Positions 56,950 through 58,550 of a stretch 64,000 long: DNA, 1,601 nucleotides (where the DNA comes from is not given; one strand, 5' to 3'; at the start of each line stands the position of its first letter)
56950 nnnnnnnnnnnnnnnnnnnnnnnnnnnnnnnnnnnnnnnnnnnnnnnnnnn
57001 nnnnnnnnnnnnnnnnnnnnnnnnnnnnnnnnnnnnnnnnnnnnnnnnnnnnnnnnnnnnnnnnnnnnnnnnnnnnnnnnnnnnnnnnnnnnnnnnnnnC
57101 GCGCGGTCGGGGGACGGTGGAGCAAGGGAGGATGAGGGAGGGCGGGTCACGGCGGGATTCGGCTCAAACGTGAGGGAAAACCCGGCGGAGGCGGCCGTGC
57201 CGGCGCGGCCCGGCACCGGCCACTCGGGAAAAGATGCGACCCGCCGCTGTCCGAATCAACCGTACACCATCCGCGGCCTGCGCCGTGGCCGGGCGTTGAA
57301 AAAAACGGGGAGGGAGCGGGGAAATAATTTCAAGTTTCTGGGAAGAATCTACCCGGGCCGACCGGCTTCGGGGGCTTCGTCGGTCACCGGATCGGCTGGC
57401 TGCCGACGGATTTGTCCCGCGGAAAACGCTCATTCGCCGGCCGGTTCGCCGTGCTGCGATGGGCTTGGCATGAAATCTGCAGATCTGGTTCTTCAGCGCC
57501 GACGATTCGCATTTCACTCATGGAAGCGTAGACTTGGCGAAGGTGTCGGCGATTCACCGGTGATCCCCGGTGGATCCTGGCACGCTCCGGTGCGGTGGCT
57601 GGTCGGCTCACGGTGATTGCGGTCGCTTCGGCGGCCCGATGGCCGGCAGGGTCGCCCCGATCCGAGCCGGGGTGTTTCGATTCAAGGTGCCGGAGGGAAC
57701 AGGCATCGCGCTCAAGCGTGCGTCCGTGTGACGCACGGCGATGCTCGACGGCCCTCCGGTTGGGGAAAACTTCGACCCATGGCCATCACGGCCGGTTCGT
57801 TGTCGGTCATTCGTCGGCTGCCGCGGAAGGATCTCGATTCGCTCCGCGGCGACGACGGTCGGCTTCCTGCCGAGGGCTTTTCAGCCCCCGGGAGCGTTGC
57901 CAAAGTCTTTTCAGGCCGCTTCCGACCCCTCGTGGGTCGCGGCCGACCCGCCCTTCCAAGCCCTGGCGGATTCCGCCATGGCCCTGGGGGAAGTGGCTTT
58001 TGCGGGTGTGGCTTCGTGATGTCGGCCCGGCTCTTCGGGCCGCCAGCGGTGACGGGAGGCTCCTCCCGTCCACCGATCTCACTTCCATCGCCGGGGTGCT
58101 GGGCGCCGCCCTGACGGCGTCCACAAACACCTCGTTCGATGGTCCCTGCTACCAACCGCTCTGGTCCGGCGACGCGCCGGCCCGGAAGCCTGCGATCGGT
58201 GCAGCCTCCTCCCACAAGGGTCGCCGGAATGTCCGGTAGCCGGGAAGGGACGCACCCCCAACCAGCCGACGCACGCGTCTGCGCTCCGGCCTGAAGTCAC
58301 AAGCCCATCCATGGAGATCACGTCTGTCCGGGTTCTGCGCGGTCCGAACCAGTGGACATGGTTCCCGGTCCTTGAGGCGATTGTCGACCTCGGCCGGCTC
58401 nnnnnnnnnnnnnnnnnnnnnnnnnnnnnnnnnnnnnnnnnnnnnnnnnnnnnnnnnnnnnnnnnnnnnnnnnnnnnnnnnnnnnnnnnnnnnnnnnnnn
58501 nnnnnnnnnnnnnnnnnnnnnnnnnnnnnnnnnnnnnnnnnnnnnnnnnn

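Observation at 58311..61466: Cyanophycin synthetase with an in-frame C-terminal SET/post-SET methyltransferase domain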

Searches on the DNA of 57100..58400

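Call 75: search_rna_families(source=window, start=57100, end=58400, threshold=evalue, max_evalue=1)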
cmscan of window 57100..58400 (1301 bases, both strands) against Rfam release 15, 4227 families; matches with E-value up to 1: 1.
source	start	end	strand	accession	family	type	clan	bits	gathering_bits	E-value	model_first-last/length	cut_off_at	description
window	57767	57933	-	RF02471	Ms_IGR-5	Gene; sRNA;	-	16.7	45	0.33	1-184/184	no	Actinobacteria sRNA Ms_IGR-5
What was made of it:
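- Tried and rejected: An Rfam scan of the 1.1-kb upstream gap, looking for a SAM riboswitch or similar, found only a sub-threshold chance hit (call 75).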
